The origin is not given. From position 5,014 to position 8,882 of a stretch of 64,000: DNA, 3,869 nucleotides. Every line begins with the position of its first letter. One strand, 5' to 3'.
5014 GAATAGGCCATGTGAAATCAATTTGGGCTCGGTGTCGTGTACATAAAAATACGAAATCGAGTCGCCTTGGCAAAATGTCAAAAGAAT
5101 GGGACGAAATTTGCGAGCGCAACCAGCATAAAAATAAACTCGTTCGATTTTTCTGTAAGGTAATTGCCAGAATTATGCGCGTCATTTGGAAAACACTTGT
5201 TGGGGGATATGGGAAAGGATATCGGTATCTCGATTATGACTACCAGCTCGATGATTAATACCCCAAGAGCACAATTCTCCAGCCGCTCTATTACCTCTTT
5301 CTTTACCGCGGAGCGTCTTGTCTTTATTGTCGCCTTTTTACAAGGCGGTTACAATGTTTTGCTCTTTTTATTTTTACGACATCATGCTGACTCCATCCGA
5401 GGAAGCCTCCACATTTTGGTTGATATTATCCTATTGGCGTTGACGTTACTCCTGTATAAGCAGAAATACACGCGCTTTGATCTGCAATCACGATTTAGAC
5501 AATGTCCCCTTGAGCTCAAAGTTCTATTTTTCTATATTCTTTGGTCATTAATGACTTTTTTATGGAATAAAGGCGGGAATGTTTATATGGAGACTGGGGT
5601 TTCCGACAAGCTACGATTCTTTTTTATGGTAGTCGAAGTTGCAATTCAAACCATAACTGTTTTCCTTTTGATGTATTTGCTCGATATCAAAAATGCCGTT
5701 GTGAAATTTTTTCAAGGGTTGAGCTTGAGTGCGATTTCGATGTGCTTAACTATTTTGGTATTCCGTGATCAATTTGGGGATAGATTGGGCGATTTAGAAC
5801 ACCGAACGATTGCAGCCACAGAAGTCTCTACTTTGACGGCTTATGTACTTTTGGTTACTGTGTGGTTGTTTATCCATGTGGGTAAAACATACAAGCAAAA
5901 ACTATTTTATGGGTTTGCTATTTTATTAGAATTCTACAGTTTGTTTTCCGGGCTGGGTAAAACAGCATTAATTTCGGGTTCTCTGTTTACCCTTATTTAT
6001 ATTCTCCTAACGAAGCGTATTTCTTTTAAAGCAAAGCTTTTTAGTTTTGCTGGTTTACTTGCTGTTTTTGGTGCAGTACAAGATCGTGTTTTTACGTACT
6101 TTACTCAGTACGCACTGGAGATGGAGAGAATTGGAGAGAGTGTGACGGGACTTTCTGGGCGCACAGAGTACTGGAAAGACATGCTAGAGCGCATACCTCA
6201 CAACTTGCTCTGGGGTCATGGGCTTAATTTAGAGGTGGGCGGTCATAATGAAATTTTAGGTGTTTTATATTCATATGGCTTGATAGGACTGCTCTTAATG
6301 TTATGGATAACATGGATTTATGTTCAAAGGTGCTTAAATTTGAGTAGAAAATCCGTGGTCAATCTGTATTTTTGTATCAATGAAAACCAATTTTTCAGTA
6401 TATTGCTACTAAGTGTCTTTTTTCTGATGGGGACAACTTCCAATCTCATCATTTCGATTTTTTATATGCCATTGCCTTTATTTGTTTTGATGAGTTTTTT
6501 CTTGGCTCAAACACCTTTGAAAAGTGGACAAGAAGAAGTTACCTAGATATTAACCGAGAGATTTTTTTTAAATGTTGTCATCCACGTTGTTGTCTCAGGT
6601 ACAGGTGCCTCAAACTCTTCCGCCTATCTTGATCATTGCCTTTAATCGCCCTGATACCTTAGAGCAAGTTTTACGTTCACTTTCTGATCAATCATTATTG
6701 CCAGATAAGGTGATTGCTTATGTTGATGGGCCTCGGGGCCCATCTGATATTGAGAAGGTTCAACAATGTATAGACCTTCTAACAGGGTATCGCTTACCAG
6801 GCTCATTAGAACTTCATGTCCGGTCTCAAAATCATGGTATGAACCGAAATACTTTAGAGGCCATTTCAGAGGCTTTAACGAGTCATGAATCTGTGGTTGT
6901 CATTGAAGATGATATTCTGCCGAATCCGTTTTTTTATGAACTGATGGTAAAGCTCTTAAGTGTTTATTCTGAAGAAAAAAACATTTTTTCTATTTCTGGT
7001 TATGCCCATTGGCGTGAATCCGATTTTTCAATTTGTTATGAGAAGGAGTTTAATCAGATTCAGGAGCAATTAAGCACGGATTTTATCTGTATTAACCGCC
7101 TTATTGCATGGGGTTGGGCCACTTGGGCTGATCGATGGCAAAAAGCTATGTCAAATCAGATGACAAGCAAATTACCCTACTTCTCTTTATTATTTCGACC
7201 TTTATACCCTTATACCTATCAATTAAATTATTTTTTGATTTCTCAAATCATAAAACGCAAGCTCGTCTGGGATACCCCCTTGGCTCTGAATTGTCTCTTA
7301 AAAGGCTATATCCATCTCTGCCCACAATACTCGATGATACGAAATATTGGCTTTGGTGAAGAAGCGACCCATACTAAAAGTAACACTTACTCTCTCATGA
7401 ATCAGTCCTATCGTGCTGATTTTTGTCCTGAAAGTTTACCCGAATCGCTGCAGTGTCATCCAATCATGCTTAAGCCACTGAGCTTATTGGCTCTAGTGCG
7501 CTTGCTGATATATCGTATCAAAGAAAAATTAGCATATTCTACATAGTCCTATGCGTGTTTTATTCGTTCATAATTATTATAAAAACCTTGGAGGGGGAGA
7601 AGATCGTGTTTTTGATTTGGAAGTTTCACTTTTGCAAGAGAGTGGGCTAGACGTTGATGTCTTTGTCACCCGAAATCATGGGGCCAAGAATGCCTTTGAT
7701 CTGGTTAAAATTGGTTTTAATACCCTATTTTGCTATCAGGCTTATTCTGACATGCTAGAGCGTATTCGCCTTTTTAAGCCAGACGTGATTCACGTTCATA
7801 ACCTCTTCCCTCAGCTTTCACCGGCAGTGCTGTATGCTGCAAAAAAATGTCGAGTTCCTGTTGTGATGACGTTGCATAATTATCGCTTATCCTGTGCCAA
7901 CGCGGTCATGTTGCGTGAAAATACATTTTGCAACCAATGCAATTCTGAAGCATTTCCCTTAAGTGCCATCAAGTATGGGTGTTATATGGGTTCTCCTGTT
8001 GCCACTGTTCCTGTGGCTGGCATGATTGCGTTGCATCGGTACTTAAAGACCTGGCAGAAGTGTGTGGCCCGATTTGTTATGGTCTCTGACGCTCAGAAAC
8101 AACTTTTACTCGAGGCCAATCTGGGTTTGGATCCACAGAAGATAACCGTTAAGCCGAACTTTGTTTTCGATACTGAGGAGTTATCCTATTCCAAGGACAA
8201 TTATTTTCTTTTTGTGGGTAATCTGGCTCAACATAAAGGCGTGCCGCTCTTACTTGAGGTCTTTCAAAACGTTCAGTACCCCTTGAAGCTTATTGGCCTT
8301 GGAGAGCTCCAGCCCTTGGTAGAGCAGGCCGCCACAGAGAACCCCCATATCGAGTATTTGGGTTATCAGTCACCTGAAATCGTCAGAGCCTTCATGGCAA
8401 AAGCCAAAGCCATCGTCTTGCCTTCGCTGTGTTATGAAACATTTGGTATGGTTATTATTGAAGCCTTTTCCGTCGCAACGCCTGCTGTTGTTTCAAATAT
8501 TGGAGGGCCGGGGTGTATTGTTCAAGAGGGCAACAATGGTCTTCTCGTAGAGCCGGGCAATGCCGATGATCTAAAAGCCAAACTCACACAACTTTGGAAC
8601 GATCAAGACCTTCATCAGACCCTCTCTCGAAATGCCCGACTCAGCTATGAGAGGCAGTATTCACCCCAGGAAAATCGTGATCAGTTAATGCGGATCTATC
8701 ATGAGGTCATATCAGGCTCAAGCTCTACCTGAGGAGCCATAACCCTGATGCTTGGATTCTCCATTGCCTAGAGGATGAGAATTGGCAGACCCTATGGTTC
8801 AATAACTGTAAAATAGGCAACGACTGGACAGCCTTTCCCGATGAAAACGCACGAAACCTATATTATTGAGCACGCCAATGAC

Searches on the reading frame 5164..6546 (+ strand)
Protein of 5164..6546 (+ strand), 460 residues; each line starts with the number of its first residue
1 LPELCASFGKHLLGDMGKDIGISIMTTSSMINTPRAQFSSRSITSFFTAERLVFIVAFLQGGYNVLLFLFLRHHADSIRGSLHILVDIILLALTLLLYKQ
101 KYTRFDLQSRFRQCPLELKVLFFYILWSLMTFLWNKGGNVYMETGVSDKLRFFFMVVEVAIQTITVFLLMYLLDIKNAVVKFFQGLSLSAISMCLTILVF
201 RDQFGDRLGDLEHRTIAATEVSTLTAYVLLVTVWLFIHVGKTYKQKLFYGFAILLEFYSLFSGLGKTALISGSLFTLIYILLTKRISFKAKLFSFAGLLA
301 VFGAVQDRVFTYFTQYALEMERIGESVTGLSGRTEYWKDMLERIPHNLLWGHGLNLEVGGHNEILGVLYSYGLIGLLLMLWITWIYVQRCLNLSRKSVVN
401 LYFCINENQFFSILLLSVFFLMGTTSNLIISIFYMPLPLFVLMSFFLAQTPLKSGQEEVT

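Call 49: search_protein_families(library=pfam, proteins=[window:5164-6546:+])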
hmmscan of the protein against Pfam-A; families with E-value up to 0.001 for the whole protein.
window:5164-6546:+ (460 aa): 1 family
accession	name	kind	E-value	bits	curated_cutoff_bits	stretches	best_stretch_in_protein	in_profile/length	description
PF04932.20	Wzy_C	-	8.7e-06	26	31.7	1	253-379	3-148/149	O-Antigen ligase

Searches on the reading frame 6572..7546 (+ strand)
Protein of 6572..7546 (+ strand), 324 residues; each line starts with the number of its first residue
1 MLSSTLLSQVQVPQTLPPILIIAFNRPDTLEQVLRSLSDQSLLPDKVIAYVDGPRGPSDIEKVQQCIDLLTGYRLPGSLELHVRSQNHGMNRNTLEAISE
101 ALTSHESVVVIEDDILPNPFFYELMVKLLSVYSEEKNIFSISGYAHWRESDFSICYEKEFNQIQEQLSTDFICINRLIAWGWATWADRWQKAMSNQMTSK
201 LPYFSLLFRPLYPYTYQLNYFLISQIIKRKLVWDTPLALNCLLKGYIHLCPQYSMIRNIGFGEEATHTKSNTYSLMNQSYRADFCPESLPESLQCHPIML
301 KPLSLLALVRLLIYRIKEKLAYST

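Call 49: search_protein_families(library=pfam, proteins=[window:6572-7546:+])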
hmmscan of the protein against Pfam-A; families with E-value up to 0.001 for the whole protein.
window:6572-7546:+ (324 aa): 1 family
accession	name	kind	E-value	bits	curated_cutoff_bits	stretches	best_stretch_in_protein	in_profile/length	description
PF00535.33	Glycos_transf_2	-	3.6e-06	27.4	23.3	1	19-130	2-104/168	Glycosyl transferase family 2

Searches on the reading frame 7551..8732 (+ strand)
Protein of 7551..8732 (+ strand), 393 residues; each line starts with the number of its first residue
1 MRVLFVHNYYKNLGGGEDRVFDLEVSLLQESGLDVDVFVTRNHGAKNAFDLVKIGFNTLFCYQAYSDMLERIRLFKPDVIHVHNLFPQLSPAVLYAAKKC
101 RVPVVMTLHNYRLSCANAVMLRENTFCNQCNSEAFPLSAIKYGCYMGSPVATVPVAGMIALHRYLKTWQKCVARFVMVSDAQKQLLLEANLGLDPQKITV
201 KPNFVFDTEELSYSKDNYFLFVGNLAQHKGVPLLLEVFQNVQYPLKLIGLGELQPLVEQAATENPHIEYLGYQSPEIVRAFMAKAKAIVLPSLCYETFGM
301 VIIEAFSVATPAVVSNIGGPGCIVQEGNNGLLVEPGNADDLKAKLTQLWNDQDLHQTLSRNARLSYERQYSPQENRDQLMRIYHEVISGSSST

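Call 49: search_protein_families(library=pfam, proteins=[window:7551-8732:+])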
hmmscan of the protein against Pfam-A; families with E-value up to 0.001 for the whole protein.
window:7551-8732:+ (393 aa): 6 families
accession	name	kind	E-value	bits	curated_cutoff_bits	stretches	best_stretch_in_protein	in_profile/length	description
PF00534.26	Glycos_transf_1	-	1.4e-34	119.5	26.4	1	210-363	9-170/172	Glycosyl transferases group 1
PF13692.12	Glyco_trans_1_4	-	4e-28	98.9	27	1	218-351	3-142/142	Glycosyl transferases group 1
PF13439.12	Glyco_transf_4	-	2.9e-14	53.9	28.5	1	14-205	2-166/170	Glycosyltransferase Family 4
PF13579.12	Glyco_trans_4_4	-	9.1e-11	42.8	29.7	1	25-203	11-157/158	Glycosyl transferase 4-like domain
PF13477.12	Glyco_trans_4_2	-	6.8e-05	23.5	23.4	1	25-109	17-107/139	Glycosyl transferase 4-like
PF08323.17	Glyco_transf_5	-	0.00055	20.1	22.7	1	60-113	113-170/239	Starch synthase catalytic domain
